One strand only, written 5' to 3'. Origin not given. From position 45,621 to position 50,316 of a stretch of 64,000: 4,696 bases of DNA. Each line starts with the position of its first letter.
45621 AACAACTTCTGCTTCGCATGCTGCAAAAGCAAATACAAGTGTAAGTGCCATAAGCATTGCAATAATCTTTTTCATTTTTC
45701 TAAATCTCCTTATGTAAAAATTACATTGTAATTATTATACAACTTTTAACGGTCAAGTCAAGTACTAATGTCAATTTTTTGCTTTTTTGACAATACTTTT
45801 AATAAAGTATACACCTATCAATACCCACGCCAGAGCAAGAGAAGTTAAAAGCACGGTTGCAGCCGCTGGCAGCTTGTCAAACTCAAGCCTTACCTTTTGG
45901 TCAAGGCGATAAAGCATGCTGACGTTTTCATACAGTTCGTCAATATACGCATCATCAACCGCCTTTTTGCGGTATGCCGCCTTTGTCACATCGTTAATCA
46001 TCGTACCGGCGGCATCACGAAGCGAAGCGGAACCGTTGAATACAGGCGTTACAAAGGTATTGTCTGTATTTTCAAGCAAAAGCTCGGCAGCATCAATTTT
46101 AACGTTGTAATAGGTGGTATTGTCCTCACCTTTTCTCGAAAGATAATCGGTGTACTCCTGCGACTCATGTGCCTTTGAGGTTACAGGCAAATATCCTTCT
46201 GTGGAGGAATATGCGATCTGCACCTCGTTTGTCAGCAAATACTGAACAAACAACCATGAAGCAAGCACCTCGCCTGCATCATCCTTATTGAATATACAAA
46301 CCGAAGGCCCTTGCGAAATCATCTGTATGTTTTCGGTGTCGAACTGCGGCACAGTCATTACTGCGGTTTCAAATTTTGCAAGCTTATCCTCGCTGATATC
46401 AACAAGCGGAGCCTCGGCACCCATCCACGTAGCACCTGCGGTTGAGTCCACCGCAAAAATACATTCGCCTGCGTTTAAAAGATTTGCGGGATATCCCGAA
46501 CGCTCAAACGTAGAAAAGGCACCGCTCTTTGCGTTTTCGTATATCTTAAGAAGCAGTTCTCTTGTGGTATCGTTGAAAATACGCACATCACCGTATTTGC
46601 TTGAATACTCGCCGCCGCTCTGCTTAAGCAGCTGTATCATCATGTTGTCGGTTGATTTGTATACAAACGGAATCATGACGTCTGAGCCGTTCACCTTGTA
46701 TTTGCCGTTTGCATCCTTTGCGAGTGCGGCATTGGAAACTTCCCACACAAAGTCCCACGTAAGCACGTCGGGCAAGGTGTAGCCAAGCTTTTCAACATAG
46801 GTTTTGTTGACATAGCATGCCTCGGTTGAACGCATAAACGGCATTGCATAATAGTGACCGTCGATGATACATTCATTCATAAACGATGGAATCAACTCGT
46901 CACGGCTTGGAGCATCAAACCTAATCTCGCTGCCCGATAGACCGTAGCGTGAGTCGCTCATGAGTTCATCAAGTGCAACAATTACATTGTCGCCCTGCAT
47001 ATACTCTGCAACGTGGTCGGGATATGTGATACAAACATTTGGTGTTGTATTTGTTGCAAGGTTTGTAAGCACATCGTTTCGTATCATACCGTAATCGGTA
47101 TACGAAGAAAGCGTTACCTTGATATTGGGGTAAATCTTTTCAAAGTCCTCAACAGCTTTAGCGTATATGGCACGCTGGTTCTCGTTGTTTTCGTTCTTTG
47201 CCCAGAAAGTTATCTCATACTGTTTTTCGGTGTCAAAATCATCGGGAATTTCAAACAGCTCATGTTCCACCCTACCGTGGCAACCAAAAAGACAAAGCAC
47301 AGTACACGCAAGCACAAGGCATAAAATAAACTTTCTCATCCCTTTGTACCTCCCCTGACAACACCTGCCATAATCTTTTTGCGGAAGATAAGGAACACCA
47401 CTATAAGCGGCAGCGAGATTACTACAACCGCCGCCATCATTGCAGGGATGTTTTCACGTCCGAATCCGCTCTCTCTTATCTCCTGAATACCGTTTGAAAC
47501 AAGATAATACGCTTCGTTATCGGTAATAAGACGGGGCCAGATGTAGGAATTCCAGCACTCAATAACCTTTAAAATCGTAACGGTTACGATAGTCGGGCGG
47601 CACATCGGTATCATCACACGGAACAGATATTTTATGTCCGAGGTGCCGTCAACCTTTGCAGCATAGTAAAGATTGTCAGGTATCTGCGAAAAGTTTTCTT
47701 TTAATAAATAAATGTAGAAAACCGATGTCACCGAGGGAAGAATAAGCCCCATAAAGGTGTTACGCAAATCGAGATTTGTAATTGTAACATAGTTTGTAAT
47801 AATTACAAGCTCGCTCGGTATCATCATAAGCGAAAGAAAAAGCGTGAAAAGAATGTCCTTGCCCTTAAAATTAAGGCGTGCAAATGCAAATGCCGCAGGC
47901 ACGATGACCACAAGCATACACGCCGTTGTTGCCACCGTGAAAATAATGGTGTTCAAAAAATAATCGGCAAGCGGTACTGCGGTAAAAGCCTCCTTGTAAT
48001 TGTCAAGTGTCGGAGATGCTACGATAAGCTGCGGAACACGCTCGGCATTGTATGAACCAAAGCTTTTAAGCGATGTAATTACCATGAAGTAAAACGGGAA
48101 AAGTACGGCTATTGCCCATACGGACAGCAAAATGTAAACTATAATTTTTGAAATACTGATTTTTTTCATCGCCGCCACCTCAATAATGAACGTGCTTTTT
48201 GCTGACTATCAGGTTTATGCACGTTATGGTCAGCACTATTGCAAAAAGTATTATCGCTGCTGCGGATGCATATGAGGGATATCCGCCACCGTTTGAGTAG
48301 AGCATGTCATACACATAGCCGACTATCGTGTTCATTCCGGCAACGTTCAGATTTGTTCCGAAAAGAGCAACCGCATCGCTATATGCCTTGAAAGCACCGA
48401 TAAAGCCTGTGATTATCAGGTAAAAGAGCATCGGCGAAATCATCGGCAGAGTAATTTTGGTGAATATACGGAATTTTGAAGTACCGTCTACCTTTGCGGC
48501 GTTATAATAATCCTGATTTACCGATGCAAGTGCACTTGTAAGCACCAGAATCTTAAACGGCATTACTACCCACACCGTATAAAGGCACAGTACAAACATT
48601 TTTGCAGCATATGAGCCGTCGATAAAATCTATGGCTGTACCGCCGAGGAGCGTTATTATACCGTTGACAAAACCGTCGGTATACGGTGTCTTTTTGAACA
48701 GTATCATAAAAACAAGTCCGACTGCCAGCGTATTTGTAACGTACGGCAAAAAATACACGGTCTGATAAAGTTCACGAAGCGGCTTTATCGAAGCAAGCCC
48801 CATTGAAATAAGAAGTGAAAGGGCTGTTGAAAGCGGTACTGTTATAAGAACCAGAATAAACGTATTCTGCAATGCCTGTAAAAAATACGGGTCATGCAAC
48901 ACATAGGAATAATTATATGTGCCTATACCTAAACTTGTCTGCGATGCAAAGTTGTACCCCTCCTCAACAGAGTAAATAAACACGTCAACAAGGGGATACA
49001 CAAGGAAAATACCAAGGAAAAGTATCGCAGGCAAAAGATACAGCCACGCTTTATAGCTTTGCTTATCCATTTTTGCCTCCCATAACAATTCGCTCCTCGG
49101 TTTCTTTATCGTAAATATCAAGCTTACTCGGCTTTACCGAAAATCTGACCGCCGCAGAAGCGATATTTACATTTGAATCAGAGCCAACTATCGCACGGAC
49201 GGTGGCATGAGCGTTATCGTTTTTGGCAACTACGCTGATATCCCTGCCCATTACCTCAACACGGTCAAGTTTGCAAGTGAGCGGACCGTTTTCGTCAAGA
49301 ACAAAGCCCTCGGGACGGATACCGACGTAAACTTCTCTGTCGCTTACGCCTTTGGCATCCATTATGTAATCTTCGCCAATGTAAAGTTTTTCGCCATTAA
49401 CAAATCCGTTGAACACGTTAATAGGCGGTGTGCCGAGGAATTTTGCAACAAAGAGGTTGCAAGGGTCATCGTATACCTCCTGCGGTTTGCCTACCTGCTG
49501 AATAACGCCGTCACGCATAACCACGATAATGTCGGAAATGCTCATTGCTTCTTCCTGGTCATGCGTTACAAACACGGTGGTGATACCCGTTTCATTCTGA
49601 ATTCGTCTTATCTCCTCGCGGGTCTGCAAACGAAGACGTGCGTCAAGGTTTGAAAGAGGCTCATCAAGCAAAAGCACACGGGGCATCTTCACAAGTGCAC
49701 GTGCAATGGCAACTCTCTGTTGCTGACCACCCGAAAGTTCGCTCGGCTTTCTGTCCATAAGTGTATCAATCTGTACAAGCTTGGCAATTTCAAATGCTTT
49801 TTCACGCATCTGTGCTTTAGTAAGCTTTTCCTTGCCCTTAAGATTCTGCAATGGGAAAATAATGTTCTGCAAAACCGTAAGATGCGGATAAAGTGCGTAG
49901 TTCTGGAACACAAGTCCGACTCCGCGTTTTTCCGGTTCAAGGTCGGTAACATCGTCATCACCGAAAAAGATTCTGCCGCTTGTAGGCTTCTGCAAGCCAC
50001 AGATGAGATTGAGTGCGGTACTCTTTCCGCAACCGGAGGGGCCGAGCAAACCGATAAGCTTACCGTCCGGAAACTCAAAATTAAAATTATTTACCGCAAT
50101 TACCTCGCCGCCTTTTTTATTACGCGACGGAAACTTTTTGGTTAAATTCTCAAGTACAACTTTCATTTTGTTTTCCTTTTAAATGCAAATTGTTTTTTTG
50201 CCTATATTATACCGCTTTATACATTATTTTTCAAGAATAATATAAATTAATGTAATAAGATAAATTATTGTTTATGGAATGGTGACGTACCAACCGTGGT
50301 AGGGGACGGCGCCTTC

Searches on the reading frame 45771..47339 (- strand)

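Call 87: search_protein_families(library=pfam, proteins=[window:45771-47339:-], max_evalue=0.0001)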
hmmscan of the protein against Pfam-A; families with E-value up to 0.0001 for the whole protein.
window:45771-47339:- (522 aa): 2 families
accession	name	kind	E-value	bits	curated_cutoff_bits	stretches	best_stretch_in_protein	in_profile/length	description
PF13416.11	SBP_bac_8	-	6e-29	102.1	27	1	61-399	1-274/279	Bacterial extracellular solute-binding protein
PF01547.30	SBP_bac_1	-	6e-17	63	26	1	55-374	7-306/307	Bacterial extracellular solute-binding protein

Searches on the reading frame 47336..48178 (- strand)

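Call 87: search_protein_families(library=pfam, proteins=[window:47336-48178:-], max_evalue=0.0001)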
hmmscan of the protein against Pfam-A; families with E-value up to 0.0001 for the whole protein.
window:47336-48178:- (280 aa): 1 family
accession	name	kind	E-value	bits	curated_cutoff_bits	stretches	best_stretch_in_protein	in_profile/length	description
PF00528.27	BPD_transp_1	-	1.3e-15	58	26.4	1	93-267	2-176/184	Binding-protein-dependent transport system inner membrane component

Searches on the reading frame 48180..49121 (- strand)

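Call 87: search_protein_families(library=pfam, proteins=[window:48180-49121:-], max_evalue=0.0001)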
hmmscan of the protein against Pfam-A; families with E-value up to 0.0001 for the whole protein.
window:48180-49121:- (313 aa): 1 family
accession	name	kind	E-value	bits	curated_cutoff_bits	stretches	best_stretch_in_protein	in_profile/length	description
PF00528.27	BPD_transp_1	-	5.3e-17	62.6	26.4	1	107-305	6-177/184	Binding-protein-dependent transport system inner membrane component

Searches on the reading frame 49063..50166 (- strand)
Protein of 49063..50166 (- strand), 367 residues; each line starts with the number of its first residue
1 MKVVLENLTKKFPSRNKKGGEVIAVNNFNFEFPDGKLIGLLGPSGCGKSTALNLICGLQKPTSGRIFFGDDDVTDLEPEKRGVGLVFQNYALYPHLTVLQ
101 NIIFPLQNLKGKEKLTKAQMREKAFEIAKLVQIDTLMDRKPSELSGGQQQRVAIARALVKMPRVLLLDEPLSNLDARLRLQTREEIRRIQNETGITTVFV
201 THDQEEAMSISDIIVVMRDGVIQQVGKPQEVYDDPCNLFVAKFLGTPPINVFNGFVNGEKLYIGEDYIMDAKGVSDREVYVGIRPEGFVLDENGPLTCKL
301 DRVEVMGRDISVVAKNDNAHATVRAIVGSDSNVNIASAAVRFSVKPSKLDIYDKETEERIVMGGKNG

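Call 87: search_protein_families(library=pfam, proteins=[window:49063-50166:-], max_evalue=0.0001)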
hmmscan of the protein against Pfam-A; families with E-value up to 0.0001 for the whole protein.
window:49063-50166:- (367 aa): 2 families
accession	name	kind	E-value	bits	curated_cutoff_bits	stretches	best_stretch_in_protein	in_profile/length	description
PF00005.33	ABC_tran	-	3.6e-37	128.4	25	1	25-171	1-136/137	ABC transporter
PF13304.12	AAA_21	-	9.5e-05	23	27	0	138-205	232-301/304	AAA domain, putative AbiEii toxin, Type IV TA system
